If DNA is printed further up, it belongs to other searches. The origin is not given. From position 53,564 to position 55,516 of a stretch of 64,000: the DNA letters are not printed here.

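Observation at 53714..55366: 551-aa intein in gyrB with a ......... endonuclease and an embedded XRE-type HTH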

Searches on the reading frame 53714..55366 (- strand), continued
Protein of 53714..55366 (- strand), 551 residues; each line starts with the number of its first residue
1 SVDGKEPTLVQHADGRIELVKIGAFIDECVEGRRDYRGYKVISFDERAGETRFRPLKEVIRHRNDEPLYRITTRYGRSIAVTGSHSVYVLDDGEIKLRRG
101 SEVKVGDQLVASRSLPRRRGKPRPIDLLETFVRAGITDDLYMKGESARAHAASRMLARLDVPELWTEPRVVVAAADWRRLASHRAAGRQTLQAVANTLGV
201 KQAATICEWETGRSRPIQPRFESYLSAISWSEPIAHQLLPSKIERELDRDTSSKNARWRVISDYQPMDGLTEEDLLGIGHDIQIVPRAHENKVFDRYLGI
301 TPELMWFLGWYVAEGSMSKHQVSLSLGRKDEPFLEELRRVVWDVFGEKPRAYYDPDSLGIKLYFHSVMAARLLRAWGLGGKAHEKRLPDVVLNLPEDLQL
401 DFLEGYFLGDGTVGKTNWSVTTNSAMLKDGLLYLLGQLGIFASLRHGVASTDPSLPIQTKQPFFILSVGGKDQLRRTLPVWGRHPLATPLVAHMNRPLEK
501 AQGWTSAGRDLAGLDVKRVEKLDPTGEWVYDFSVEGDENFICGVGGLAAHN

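Call 33: predict_structure(alignment_id=A1)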
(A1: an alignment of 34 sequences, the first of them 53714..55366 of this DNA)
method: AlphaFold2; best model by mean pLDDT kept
length: 551 residues; sequences in the alignment: 34
mean_pLDDT: 93.5   pTM: 0.88
mean pLDDT of the five models: 93.5, 93.1, 93.0, 92.3, 91.9
residues with pLDDT >= 90: 462; 70-90: 89; 50-70: 0; < 50: 0
segments of 3 or more residues with pLDDT < 50: none
pLDDT, mean of each block of 10 residues (from residue 1): 95 94 97 96 94 97 93 97 96 94 97 90 93 94 94 93 94 95 95 93 93 93 96 94 91 84 93 91 90 93 98 92 93 96 95 89 95 94 93 96 96 94 96 96 92 83 94 95 93 89 89 97 87 95 96 90
secondary structure, 60 per line:
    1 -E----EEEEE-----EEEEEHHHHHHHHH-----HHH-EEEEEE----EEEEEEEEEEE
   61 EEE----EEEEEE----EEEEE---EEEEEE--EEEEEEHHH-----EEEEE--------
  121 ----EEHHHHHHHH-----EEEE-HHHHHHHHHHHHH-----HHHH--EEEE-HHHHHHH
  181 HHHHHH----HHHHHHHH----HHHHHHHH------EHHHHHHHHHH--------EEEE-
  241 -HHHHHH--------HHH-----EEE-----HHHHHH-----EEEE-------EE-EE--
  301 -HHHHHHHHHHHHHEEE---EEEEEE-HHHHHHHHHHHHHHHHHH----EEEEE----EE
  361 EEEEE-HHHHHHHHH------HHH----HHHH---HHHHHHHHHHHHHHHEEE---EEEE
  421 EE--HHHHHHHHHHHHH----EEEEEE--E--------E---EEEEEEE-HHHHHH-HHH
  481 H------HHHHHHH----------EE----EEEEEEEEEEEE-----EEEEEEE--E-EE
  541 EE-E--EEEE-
elements in order: E7-11 E17-21 H22-30 E40-45 E50-63 E68-73 E78-82 E86-91 E94-99 E108-112 H127-134 E140-143 H145-157 H163-166 E169-172 H174-186 H191-198 H203-210 H218-227 E236-239 H242-247 E264-266 H272-277 E283-286 H302-314 E315-317 E321-326 H328-345 E350-354 E359-365 H367-375 H389-392 H396-410 E411-413 E417-422 H425-437 E442-447 E463-469 H471-476 H478-481 H488-494 E511-522 E528-534 E539-542 E547-550

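Call 37: fold_search(model_id=the predicted structure, library=pdb)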
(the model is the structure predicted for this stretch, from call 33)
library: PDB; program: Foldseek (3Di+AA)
matches with E <= 10: 643; with E <= 0.001: 104
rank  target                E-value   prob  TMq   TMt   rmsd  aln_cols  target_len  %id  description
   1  2cw7                  7.4e-26  1.00  0.58  0.59  12.4       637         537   20  Crystal structure of intein homing endonuclease II (released 2006-04-18)
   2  7qsu                  2.6e-20  1.00  0.53  0.78   9.2       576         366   15  Crystal structure of homing endonuclease-associated TliVMA intein (C1A, d333-339) (released 2022-03-30)
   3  7qss                  3.0e-19  1.00  0.53  0.66  10.1       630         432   14  Crystal structure of homing endonuclease-associated TliVMA intein (C1A) (released 2022-03-30)
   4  1dq3                  4.4e-15  1.00  0.50  0.59   7.8       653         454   11  CRYSTAL STRUCTURE OF AN ARCHAEAL INTEIN-ENCODED HOMING ENDONUCLEASE PI-PFUI (released 2000-07-05)
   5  7qst                  3.5e-14  1.00  0.47  0.69   9.5       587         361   14  Crystal structure of homing endonuclease-associated PhoVMA intein (C1A) (released 2022-03-30)
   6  1vde_A                2.2e-12  1.00  0.39  0.48  27.6       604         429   12  PI-SCEI, A HOMING ENDONUCLEASE WITH PROTEIN SPLICING ACTIVITY (released 1998-04-08)
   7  1ef0_A                2.9e-12  1.00  0.38  0.47  26.9       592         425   12  CRYSTAL STRUCTURE OF PI-SCEI MINIPRECURSOR (released 2000-06-07)
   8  1vde_B                4.1e-12  1.00  0.38  0.47  26.7       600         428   13  PI-SCEI, A HOMING ENDONUCLEASE WITH PROTEIN SPLICING ACTIVITY (released 1998-04-08)
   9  1jva_B                1.9e-11  1.00  0.38  0.47  27.9       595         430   12  CRYSTAL STRUCTURE OF THE VMA1-DERIVED ENDONUCLEASE BEARING THE N AND C EXTEIN PROPEPTIDES (released 2002-08-29)
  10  1um2_B                1.1e-10  1.00  0.39  0.49  27.8       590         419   12  Crystal Structure of the Vma1-Derived Endonuclease with the Ligated Extein Segment (released 2004-09-22)
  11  1lws_A                1.9e-10  1.00  0.39  0.48  27.1       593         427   14  Crystal structure of the intein homing endonuclease PI-SceI bound to its recognition sequence (released 2002-09-27)
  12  1um2_A                4.9e-10  1.00  0.38  0.48  27.5       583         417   15  Crystal Structure of the Vma1-Derived Endonuclease with the Ligated Extein Segment (released 2004-09-22)
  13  1dfa                  2.5e-09  1.00  0.37  0.48  26.9       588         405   13  CRYSTAL STRUCTURE OF PI-SCEI IN C2 SPACE GROUP (released 1999-12-08)
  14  5o9i_B                4.1e-08  1.00  0.19  0.58   4.2       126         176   34  Crystal structure of transcription factor IIB Mvu mini-intein (released 2017-11-01)
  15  5o9i_A                5.4e-08  1.00  0.19  0.58   2.7       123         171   32  Crystal structure of transcription factor IIB Mvu mini-intein (released 2017-11-01)
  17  5o9j_A                2.3e-07  1.00  0.16  0.44   5.4       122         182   34  Crystal structure of transcription factor IIB Mja mini-intein (released 2017-11-01)
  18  5o9j_B                3.5e-07  1.00  0.17  0.45   5.2       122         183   34  Crystal structure of transcription factor IIB Mja mini-intein (released 2017-11-01)
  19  8dy9_I                3.9e-06  1.00  0.27  0.46   6.0       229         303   15  Streptomyces venezuelae RNAP unconstrained open promoter complex with WhiA and WhiB transcription factors (released 2023-03-01)
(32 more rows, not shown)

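Call 64: find_encoding_contigs(protein=P0028, flank=5000, max_places=3)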
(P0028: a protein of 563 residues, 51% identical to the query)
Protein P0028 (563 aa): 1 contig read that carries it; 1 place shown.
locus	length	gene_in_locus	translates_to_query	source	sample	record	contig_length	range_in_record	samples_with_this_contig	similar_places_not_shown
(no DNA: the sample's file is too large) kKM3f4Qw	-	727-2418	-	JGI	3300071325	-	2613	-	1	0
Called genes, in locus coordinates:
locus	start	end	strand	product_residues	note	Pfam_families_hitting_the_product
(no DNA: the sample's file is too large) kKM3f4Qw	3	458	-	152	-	?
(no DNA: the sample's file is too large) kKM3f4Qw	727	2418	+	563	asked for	PF14890:Intein_splicing, PF14528:LAGLIDADG_3 (faint)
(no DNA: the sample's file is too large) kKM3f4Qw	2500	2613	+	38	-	?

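Call 69: search_dna_similar(query=window:53714-55366:-, collection=phages, mode=protein, max_evalue=0.00001, max_rows=15)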
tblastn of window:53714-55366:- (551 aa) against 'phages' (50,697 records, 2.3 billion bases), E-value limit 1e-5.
Records with a match: 1; places in all: 1; records where one place covers at least 80% of the query: 0.
Best place of each record, by identity: <60% 1.
By first word of the organism name: Eggerthella 1.
By host as written in the record: Eggerthella lenta DSM 2243 1.
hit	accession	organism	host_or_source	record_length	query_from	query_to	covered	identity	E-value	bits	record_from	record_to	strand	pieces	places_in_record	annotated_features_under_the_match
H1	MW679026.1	Eggerthella phage LE2-3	Eggerthella lenta DSM 2243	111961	283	416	24%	26.1%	8e-6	55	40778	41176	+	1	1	portal protein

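Call 70: search_dna_similar(query=window:53714-55366:-, collection=plasmids, mode=protein, max_evalue=0.00001, max_rows=15)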
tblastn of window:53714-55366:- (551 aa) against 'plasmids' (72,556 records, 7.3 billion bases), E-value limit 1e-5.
No match.

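Call 71: find_related_loci(query=A1, collection=viral_contigs, flank=3000)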
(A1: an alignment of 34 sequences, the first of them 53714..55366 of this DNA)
Query A1 (551 aa) in viral_contigs; peptide patterns used: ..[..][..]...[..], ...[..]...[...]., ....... (x = any residue, [..] = any of these).
541 stretches matched a pattern; 75 encode a relative of the query (tblastn E <= 1e-3); 75 distinct loci.
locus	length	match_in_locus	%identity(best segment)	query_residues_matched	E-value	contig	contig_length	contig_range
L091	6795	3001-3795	24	281-551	6e-16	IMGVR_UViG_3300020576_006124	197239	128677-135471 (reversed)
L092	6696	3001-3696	25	295-551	8e-15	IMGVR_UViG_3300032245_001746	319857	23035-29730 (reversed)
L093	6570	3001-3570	26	258-444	7e-14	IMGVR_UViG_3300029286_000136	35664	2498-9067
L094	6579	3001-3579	31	254-445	2e-13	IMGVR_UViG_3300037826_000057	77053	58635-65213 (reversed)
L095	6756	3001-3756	24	288-551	5e-13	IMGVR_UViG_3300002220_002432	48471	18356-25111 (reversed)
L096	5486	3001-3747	27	287-551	3e-12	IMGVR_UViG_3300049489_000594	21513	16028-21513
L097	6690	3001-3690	23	294-551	2e-11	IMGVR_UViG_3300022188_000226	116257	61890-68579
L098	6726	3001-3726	28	296-551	7e-12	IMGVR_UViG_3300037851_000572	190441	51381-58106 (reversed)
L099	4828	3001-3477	28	293-445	4e-11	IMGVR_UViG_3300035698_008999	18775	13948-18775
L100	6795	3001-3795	24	307-551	9e-10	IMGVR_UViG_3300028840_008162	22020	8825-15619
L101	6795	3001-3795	24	307-551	9e-10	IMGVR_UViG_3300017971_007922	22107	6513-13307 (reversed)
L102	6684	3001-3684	27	307-551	3e-9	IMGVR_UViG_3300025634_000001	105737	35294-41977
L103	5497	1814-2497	27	307-551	3e-9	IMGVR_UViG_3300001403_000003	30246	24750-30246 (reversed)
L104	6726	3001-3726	27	292-551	4e-9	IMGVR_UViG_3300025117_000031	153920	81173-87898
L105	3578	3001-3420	28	307-445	5e-9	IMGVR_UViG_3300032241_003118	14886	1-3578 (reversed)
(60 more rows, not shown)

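Call 74: search_protein_families(library=pfam, alignment_id=A1, max_evalue=0.01)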
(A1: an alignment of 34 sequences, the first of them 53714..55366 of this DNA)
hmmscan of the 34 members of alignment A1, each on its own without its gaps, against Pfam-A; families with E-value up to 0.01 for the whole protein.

A. member 1, window:53714-55366:- (551 aa): 2 families
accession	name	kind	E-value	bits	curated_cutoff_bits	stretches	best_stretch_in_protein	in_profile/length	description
PF14890.11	Intein_splicing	-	2.6e-15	57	35.8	1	14-551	5-155/155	Intein splicing domain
PF14528.11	LAGLIDADG_3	-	8.6e-14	52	22.5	1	398-455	2-63/82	LAGLIDADG-like domain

B. families by the number of members that match (of 34 scanned): 11 families
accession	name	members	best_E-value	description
PF14890.11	Intein_splicing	34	1.6e-23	Intein splicing domain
PF14528.11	LAGLIDADG_3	34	4.7e-15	LAGLIDADG-like domain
PF00986.26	DNA_gyraseB_C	29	1.8e-33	DNA gyrase B subunit, carboxyl terminus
PF01381.28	HTH_3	24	1.1e-07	Helix-turn-helix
PF13560.12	HTH_31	23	1e-06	Helix-turn-helix domain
PF01751.28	Toprim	15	1.8e-13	Toprim domain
PF00204.31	DNA_gyraseB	5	3e-54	DNA gyrase B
PF21249.2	GyrB_hook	4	1.4e-11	GyrB, hook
PF13744.12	HTH_37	2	0.00039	Helix-turn-helix domain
PF16898.10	TOPRIM_C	2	0.0042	C-terminal associated domain of TOPRIM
PF05204.19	Hom_end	1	0.0075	Homing endonuclease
